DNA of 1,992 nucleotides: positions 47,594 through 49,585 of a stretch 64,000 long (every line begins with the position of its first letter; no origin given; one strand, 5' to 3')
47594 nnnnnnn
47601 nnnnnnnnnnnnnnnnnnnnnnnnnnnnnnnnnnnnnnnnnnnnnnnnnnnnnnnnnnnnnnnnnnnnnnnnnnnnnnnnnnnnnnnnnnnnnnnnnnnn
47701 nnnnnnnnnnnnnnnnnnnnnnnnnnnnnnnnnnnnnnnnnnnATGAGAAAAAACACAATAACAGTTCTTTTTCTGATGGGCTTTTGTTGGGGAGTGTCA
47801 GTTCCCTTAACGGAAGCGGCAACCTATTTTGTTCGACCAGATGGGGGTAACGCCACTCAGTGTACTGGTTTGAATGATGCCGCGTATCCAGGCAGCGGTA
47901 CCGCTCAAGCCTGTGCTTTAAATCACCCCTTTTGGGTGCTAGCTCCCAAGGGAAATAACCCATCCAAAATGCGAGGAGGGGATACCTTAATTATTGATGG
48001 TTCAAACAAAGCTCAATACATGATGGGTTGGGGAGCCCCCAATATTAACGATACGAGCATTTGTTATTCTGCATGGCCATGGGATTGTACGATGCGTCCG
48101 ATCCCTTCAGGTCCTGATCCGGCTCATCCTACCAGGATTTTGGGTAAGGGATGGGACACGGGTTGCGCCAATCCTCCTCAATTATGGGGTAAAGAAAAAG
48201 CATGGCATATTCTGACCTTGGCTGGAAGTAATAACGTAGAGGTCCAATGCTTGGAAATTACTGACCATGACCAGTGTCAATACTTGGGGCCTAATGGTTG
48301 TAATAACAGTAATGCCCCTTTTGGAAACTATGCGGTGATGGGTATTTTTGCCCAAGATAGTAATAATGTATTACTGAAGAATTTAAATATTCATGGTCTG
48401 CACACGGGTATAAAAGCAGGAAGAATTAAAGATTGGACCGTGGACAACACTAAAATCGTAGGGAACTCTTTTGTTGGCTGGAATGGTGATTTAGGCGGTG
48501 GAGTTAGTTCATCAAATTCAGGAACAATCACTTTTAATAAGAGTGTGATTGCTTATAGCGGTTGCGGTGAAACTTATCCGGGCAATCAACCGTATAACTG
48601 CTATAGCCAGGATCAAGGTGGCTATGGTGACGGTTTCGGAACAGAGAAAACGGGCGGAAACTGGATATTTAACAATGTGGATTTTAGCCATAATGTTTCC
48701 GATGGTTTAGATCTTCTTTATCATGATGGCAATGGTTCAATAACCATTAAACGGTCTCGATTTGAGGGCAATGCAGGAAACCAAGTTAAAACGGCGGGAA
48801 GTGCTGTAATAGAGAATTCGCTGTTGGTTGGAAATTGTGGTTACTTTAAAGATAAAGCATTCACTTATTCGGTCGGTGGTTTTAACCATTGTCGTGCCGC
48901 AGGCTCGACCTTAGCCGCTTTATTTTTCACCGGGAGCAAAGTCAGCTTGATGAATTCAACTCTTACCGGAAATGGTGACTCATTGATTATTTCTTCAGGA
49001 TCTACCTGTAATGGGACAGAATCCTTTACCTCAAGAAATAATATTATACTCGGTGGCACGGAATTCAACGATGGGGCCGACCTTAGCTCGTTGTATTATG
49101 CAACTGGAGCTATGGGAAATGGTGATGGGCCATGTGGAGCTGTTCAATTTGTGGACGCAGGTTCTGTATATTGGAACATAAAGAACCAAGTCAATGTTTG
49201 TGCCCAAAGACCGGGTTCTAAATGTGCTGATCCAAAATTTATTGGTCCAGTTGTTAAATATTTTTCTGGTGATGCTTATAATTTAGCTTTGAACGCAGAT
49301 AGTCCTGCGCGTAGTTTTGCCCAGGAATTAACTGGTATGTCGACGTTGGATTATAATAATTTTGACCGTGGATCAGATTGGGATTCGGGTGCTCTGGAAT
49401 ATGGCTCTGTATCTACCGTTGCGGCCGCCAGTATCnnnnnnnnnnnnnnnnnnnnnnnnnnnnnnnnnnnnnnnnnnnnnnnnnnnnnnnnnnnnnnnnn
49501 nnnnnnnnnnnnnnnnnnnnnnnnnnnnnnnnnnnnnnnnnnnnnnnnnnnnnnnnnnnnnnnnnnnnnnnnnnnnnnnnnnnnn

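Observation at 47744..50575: Secreted beta-helix protein carrying 13 tandem cysteine-rich repeats encoded by near-identical DNA units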

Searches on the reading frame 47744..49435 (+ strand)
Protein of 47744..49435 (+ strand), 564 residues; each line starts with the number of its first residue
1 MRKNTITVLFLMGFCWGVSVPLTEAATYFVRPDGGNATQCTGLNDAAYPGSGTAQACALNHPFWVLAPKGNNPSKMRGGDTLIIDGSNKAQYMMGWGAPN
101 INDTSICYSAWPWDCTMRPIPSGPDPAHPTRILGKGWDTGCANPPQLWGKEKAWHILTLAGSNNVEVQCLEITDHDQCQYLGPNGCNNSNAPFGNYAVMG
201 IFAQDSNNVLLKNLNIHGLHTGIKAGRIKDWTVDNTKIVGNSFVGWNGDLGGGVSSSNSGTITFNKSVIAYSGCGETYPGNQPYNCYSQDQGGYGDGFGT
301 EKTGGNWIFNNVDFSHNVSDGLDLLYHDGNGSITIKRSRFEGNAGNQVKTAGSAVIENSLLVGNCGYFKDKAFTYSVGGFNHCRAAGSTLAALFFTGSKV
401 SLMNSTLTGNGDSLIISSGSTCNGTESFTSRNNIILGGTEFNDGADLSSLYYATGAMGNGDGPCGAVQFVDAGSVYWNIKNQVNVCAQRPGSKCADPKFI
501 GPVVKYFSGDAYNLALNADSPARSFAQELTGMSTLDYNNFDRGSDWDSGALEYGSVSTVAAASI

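Call 13: find_homologous_proteins(query=window:47744-49435:+, max_evalue=0.001)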
Query window:47744-49435:+ (564 aa): 1785 proteins with E <= 0.001 among 8000 candidates; the best 120 are listed.
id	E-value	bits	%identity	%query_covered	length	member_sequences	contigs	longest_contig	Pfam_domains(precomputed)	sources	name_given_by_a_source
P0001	0.0e+0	1320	100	100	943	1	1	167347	PF13948.12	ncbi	-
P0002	4.9e-258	876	68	99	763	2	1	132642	PF13948.12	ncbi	-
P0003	1.1e-239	815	64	94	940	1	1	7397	PF13948.12,PF16841.12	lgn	-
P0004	6.1e-234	796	61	99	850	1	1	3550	PF13229.13,PF13948.12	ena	-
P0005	9.3e-234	795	61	99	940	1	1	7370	-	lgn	-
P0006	4.6e-232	790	60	99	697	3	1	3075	-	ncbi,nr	ncbi:MAG: hypothetical protein KAR32_08465, partial [Candidatus Omnitrophica bacterium]|nr:hypotheti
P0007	3.6e-231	787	61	98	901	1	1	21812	PF13948.12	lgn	-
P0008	2.9e-229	781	59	100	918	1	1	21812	-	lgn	-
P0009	2.1e-228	778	62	97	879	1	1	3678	PF13229.13,PF13948.12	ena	-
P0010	8.1e-228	776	60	98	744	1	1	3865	PF13229.13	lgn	-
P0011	2.2e-226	771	61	95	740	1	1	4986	PF13948.12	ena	-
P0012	2.0e-224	765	60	98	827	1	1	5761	-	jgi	jgi:hypothetical protein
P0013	7.0e-224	763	60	99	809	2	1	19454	PF13229.13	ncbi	-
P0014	2.0e-221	755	59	99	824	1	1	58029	-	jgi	jgi:hypothetical protein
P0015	2.8e-217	741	59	99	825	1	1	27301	PF13229.13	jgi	jgi:hypothetical protein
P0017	1.3e-215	736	58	98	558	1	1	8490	PF13229.13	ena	-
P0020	8.2e-211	720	57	94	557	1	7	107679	PF13229.13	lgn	-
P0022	8.1e-209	713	56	98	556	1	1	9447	PF13229.13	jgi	jgi:hypothetical protein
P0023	1.7e-208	712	56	99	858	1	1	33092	PF07495.20,PF13229.13,PF17957.8,PF13750.13,PF16640.12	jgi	jgi:hypothetical protein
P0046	3.0e-189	648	54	99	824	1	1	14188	PF13229.13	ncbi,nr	ncbi:MAG: right-handed parallel beta-helix repeat-containing protein, partial [Candidatus Omnitrophi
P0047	4.4e-189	648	55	99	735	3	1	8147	PF13229.13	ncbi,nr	ncbi:MAG: right-handed parallel beta-helix repeat-containing protein, partial [Candidatus Omnitrophi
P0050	2.0e-185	636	66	73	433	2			PF13229.13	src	-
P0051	7.7e-182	624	53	99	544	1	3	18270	PF13229.13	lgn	-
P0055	2.2e-178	613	56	87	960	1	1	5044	PF07495.20,PF23623.2,PF13229.13,PF15418.13,PF14347.12,PF00801.27,PF18981.7,PF17957.8,PF16640.12,PF17802.8,PF16403.12,PF13620.13,PF18911.7,PF13573.13,PF17963.8,PF11008.15,PF14686.13,PF24421.2,PF05345.19,PF22904.4,PF19077.7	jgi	jgi:hypothetical protein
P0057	1.7e-168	580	55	85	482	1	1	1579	PF13229.13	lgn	-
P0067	2.7e-155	536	66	62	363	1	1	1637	PF13229.13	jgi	-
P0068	1.7e-154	534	48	100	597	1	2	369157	PF13229.13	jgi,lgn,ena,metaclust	metaclust:\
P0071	4.4e-151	522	48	96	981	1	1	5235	PF13229.13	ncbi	-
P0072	9.2e-151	521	45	99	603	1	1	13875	PF13229.13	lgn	-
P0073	2.7e-150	520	52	81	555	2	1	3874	PF13229.13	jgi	-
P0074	4.1e-150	519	50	94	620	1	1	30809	PF13229.13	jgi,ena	-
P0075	4.6e-150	519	50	93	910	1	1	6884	PF13229.13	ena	-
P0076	8.8e-150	518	47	95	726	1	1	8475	PF13229.13,PF13715.13,PF13620.13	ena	-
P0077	1.1e-149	518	49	94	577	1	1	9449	PF13229.13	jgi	jgi:hypothetical protein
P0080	3.7e-148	513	48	95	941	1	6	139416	PF13229.13,PF00801.27,PF18911.7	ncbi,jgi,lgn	-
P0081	4.9e-148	512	51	83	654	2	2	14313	PF13229.13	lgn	-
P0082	7.9e-148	512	49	95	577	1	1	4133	PF13229.13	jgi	jgi:hypothetical protein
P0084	5.6e-147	509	47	94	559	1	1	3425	PF13229.13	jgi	jgi:hypothetical protein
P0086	6.2e-147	509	48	95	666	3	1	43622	PF13229.13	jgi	jgi:hypothetical protein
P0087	8.4e-147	508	48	89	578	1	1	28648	-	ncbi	ncbi:MAG: choice-of-anchor Q domain-containing protein [Anaerolineae bacterium]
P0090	6.3e-146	505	48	95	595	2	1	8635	PF13229.13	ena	-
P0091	7.4e-146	505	49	93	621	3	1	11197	PF13229.13,PF00404.25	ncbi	ncbi:MAG: choice-of-anchor Q domain-containing protein [Anaerolineae bacterium]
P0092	8.9e-146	505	47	94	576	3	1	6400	PF13229.13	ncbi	-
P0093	9.4e-146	505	46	99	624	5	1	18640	PF13229.13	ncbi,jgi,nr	ncbi:MAG: right-handed parallel beta-helix repeat-containing protein [Chloroflexi bacterium]|nr:righ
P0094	9.4e-146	505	49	94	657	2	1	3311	PF13229.13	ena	-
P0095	1.7e-145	504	48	90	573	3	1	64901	PF13229.13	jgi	-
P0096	2.4e-145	503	48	93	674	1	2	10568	PF13229.13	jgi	jgi:hypothetical protein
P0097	6.5e-145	502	48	93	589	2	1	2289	PF13229.13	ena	-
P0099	8.6e-145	502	46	96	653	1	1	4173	PF13229.13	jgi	-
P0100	1.3e-144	501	47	94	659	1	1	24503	PF13229.13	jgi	jgi:hypothetical protein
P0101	2.0e-144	500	48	93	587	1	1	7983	PF13229.13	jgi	jgi:hypothetical protein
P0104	4.0e-144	499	47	93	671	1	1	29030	PF13229.13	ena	-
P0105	4.3e-144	499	46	96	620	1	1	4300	PF13229.13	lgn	-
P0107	1.3e-143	498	47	93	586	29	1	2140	PF13229.13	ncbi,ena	-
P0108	1.5e-143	498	47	89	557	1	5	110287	PF13229.13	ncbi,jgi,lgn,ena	-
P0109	1.9e-143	497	46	94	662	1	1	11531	PF13229.13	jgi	jgi:hypothetical protein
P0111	2.3e-143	497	48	94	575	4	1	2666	PF13229.13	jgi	jgi:hypothetical protein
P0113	2.9e-143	497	46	98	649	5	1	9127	PF13229.13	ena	-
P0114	3.0e-143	497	48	93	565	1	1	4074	PF13229.13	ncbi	-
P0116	4.3e-143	496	49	93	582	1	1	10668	PF13229.13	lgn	-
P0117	5.0e-143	496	47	93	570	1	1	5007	PF13229.13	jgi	-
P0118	5.5e-143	496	50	81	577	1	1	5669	PF13229.13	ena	-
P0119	8.5e-143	495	48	95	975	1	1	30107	PF00150.25,PF13229.13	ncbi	-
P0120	1.1e-142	495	48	93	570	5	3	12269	PF13229.13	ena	-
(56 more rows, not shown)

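Call 14: search_solved_structures(query=window:47744-49435:+, max_evalue=10)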
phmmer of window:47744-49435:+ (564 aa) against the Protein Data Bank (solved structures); distinct sequences matched with E-value up to 10: 0.

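Call 20: find_encoding_contigs(protein=P0001, flank=3000, max_places=3)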
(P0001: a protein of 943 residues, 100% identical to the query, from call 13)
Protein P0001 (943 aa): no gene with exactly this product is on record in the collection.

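Call 21: find_encoding_contigs(protein=P0002, flank=10000, max_places=3)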
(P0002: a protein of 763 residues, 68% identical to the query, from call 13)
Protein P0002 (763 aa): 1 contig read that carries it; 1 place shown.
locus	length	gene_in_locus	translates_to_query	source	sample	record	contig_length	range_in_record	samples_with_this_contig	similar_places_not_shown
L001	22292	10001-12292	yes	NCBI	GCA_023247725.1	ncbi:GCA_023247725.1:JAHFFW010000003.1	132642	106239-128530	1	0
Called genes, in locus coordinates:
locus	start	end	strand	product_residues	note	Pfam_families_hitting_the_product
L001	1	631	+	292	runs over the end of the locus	PF00535:Glycos_transf_2, PF10111:Glyco_tranf_2_2, PF13506:Glyco_transf_21, PF13641:Glyco_tranf_2_3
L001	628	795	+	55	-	-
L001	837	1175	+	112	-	PF14602:Hexapep_2 (faint), PF00132:Hexapep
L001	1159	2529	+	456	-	PF04932:Wzy_C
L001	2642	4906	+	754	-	PF13439:Glyco_transf_4, PF13579:Glyco_trans_4_4, PF00534:Glycos_transf_1, PF13692:Glyco_trans_1_4, PF13439:Glyco_transf_4, PF13477:Glyco_trans_4_2, PF13579:Glyco_trans_4_4, PF00534:Glycos_transf_1, +3 more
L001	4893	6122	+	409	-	PF13439:Glyco_transf_4, PF13579:Glyco_trans_4_4 (faint), PF00534:Glycos_transf_1, PF13692:Glyco_trans_1_4, PF13524:Glyco_trans_1_2 (weak)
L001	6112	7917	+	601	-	PF19543:GH123_N (weak), PF22680:Glyco_hydro_123_N_2, PF13320:GH123_cat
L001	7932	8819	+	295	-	-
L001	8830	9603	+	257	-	PF01522:Polysacc_deac_1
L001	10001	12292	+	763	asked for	PF13948:DUF4215 (weak)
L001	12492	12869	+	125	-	PF07963:N_methyl (weak)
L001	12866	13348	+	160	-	PF07963:N_methyl (weak)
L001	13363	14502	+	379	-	-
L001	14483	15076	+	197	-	-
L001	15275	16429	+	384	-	PF13506:Glyco_transf_21, PF00535:Glycos_transf_2, PF13641:Glyco_tranf_2_3, PF13632:Glyco_trans_2_3 (weak)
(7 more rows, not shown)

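Call 25: predict_structure(alignment_id=A1)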
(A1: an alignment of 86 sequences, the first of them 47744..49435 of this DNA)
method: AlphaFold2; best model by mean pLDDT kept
length: 564 residues; sequences in the alignment: 86
mean_pLDDT: 94.5   pTM: 0.92
mean pLDDT of the five models: 94.5, 94.3, 94.4, 94.1, 93.7
residues with pLDDT >= 90: 505; 70-90: 47; 50-70: 7; < 50: 5
segments of 3 or more residues with pLDDT < 50: 560-564
pLDDT, mean of each block of 10 residues (from residue 1): 72 76 88 98 98 98 97 97 96 97 94 96 98 96 95 98 98 97 96 97 98 98 98 98 97 85 98 96 96 95 96 98 96 98 97 98 93 90 91 98 98 96 98 97 93 95 97 97 94 97 91 97 97 96 96 83 35
secondary structure, 60 per line:
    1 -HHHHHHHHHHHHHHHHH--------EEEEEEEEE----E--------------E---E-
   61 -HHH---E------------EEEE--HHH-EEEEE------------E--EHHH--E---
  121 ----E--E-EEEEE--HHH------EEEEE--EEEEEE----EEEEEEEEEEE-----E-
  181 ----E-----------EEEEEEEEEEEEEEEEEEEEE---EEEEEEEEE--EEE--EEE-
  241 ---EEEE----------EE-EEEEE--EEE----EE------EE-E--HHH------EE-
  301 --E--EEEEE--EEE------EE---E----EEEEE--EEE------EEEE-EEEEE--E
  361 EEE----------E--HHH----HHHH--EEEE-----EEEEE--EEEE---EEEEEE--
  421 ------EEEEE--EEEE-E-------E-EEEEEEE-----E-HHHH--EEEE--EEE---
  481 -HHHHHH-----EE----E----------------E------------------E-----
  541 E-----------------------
elements in order: H2-18 E27-35 E81-84 E91-95 E130-134 E146-150 E153-158 E163-173 E197-217 E221-229 E232-234 E237-239 E244-247 E261-265 E268-270 E306-310 E313-315 E332-336 E339-341 E348-351 E353-357 E360-363 H384-387 E390-393 E399-403 E406-409 E413-418 E427-431 E434-437 E449-455 H463-466 E469-472 E475-477 H482-487

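Call 28: fold_search(model_id=the predicted structure, library=pdb)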
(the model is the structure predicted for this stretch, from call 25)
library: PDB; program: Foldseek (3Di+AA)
matches with E <= 10: 381; with E <= 0.001: 26
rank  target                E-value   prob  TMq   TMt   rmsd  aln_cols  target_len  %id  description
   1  1ru4                  1.2e-07  1.00  0.42  0.57  10.6       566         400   14  Crystal structure of pectate lyase Pel9A (released 2004-04-13)
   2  5gqc_D                2.4e-07  1.00  0.41  0.40  10.8       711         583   12  Crystal structure of lacto-N-biosidase LnbX from Bifidobacterium longum subsp. longum, ligand-free form (released 2017-04-19)
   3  7v6i_A                3.1e-07  1.00  0.42  0.41  12.0       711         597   13  Crystal structure of lacto-N-biosidase BsaX from Bifidobacterium saguini, lacto-N-biose complex (released 2022-02-09)
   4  5gqc_A                3.4e-06  1.00  0.42  0.41  10.8       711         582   11  Crystal structure of lacto-N-biosidase LnbX from Bifidobacterium longum subsp. longum, ligand-free form (released 2017-04-19)
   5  5lw3                  3.8e-05  1.00  0.29  0.40  11.2       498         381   12  Azotobacter vinelandii Mannuronan C-5 epimerase AlgE6 A-module (released 2017-10-25)
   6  2pyg_B                5.1e-05  1.00  0.30  0.43  10.4       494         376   11  Azotobacter vinelandii Mannuronan C-5 epimerase AlgE4 A-module (released 2008-05-27)
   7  6kfn                  1.4e-04  1.00  0.33  0.59   7.0       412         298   14  Crystal structure of alginate lyase from Paenibacillus sp. str. FPU-7 (released 2019-10-30)
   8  9beu_A                1.9e-04  1.00  0.31  0.30  15.3       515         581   11  Structure of GH110B in complex with a lambda-carrageenan oligosaccharide (released 2025-08-27)
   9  4mr0_B                2.0e-04  1.00  0.30  0.36  11.2       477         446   10  Crystal structure of PfbA, a surface adhesin of Streptococcus pneumoniae (released 2014-02-05)
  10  8pvs_A                2.0e-04  1.00  0.31  0.25  14.7       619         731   11  Targeting extended blood antigens by Akkermansia muciniphila enzymes unveils a missing link for generating universal d (released 2024-02-28)
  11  9i4f_A                2.0e-04  1.00  0.28  0.27  17.3       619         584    8  Blood Type B-converting alpha-1,3-galactosidase PpaGal from Pedobacter panaciterrae in its apo form (released 2025-03-12)
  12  4mr0_A                2.3e-04  1.00  0.32  0.38  10.5       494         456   11  Crystal structure of PfbA, a surface adhesin of Streptococcus pneumoniae (released 2014-02-05)
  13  9beu_B                2.7e-04  1.00  0.31  0.30  14.8       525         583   11  Structure of GH110B in complex with a lambda-carrageenan oligosaccharide (released 2025-08-27)
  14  2pyg_A                3.3e-04  1.00  0.30  0.43  10.5       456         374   12  Azotobacter vinelandii Mannuronan C-5 epimerase AlgE4 A-module (released 2008-05-27)
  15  5olr_C                3.8e-04  1.00  0.40  0.50   9.1       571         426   11  Rhamnogalacturonan lyase (released 2017-11-29)
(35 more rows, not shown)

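Call 29: find_related_loci(query=window:47744-49435:+, collection=genome_contigs, flank=6000)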
Query window:47744-49435:+ (564 aa) in genome_contigs; peptide patterns used: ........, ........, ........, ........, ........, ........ (x = any residue, [..] = any of these).
25 stretches matched a pattern, but none encodes a relative of the query by tblastn (E <= 1e-3).

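Call 30: search_solved_structures(query=A1, max_evalue=10, show_alignments=2)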
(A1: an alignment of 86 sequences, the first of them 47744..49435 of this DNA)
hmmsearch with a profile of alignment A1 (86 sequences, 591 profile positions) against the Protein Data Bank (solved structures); distinct sequences matched with E-value up to 10: 2.
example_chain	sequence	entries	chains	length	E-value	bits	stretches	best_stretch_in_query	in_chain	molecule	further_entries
7jw4_A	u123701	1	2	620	0.013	17.2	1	199-238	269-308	Glycoside hydrolase family 110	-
7jwf_A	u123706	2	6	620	0.013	17.2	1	199-238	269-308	Glycoside hydrolase family 110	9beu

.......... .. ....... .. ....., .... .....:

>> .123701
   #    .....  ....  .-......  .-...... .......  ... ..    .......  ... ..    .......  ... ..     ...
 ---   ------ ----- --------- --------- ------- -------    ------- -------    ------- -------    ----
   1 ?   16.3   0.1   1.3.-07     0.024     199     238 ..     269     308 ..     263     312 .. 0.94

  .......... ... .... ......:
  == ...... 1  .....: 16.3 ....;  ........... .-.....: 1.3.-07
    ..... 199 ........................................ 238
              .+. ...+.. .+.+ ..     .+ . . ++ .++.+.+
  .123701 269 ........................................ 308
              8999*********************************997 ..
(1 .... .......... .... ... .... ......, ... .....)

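Call 31: find_related_loci(query=A1, collection=genome_contigs, flank=8000)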
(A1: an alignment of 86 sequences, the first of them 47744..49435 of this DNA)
Query A1 (564 aa) in genome_contigs; peptide patterns used: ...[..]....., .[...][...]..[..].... (x = any residue, [..] = any of these).
378 stretches matched a pattern; 360 encode a relative of the query (tblastn E <= 1e-3); the best 80 are kept; 79 distinct loci.
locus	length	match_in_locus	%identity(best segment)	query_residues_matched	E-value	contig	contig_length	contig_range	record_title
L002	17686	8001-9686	68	1-561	0e+0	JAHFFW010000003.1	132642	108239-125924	MAG: Candidatus Omnitrophota bacterium isolate nzgw300 NODE_21_length_132643_cov_6.405653, whole genome shotgun sequence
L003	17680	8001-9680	63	3-555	0e+0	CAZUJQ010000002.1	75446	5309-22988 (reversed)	MAG TPA_asm: uncultured Planctomycetales bacterium isolate binchicken_co21_390 genome assembly, contig: NODE_60_length_7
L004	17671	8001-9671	61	1-558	0e+0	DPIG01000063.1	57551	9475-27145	MAG TPA_asm: Candidatus Omnitrophota bacterium isolate UBA10147 contig_4883, whole genome shotgun sequence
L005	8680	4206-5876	60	4-559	0e+0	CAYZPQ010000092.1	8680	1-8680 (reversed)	MAG TPA_asm: uncultured Planctomycetales bacterium isolate SRP219642_co4_193 genome assembly, contig: NODE_13834_length_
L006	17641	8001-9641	60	3-556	0e+0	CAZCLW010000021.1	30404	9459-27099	MAG TPA_asm: uncultured Planctomycetales bacterium isolate SRP239054_co1_195 genome assembly, contig: NODE_950_length_30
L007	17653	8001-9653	59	1-556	0e+0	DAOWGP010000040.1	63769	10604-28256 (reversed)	MAG TPA_asm: Candidatus Omnitrophota bacterium isolate CSMAG_1994 CSMAG_1994_k141_214104_length_63769_cov_57.4848, whole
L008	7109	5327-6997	59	1-558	0e+0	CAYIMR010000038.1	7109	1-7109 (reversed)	MAG TPA_asm: uncultured Planctomycetales bacterium isolate ERP119705_co25_233 genome assembly, contig: NODE_11717_length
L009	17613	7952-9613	58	2-555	0e+0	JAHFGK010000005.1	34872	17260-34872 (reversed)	MAG: Candidatus Omnitrophota bacterium isolate nzgw313 NODE_1405_length_34873_cov_3.345908, whole genome shotgun sequenc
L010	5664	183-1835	59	3-553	0e+0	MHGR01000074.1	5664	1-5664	MAG: Omnitrophica WOR_2 bacterium RIFCSPHIGHO2_02_FULL_52_10 rifcsphigho2_02_scaffold_36812, whole genome shotgun sequen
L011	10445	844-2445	57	25-556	0e+0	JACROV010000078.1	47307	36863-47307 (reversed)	MAG: Candidatus Omnitrophota bacterium isolate NC_groundwater_1970_Pr3_S-0.2um_51_5 scaffold_607361, whole genome shotgu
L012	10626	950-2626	58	1-559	0e+0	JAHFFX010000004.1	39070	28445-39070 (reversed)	MAG: Candidatus Omnitrophota bacterium isolate nzgw301 NODE_678_length_39071_cov_3.135969, whole genome shotgun sequence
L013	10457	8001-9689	54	1-558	0e+0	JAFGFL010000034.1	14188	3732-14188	MAG: Candidatus Omnitrophota bacterium isolate Zod_Metabat.1316 k87_5932888, whole genome shotgun sequence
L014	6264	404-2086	55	1-562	0e+0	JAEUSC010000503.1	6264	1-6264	MAG: Candidatus Omnitrophota bacterium isolate new MAG-293 k141_4573179, whole genome shotgun sequence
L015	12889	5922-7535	56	24-563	0e+0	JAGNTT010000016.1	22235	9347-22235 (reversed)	MAG: Candidatus Omnitrophota bacterium isolate Go_SlAct_bin_392 Go_SlAct_8453_length_22235_cov_9.809797, whole genome sh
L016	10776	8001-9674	51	2-564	0e+0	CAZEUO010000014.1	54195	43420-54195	MAG TPA_asm: uncultured Planctomycetales bacterium isolate SRP178908_co1_326 genome assembly, contig: NODE_292_length_54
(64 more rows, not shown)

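Call 32: find_related_loci(query=window:47744-49435:+, collection=metagenome_contigs, flank=6000)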
Query window:47744-49435:+ (564 aa) in metagenome_contigs; peptide patterns used: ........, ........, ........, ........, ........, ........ (x = any residue, [..] = any of these).
38 stretches matched a pattern; 1 encode a relative of the query (tblastn E <= 1e-3); 1 distinct loci.
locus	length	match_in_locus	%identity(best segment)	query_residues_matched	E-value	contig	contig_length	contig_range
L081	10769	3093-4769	58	1-559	0e+0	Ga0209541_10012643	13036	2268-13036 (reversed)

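Call 81: list_cluster_members(proteins=[P0001, P0002, P0007])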
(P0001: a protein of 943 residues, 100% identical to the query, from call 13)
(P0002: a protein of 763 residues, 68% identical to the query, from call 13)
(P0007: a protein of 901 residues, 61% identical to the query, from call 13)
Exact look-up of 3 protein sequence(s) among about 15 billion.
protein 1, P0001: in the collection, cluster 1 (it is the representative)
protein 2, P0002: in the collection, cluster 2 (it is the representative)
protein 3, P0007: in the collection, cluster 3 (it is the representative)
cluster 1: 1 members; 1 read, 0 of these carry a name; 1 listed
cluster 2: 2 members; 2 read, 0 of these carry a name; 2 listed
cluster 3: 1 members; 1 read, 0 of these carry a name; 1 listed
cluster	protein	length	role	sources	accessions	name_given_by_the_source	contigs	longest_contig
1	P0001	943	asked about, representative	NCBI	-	-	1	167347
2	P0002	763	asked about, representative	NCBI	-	-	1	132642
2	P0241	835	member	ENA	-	-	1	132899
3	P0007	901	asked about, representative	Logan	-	-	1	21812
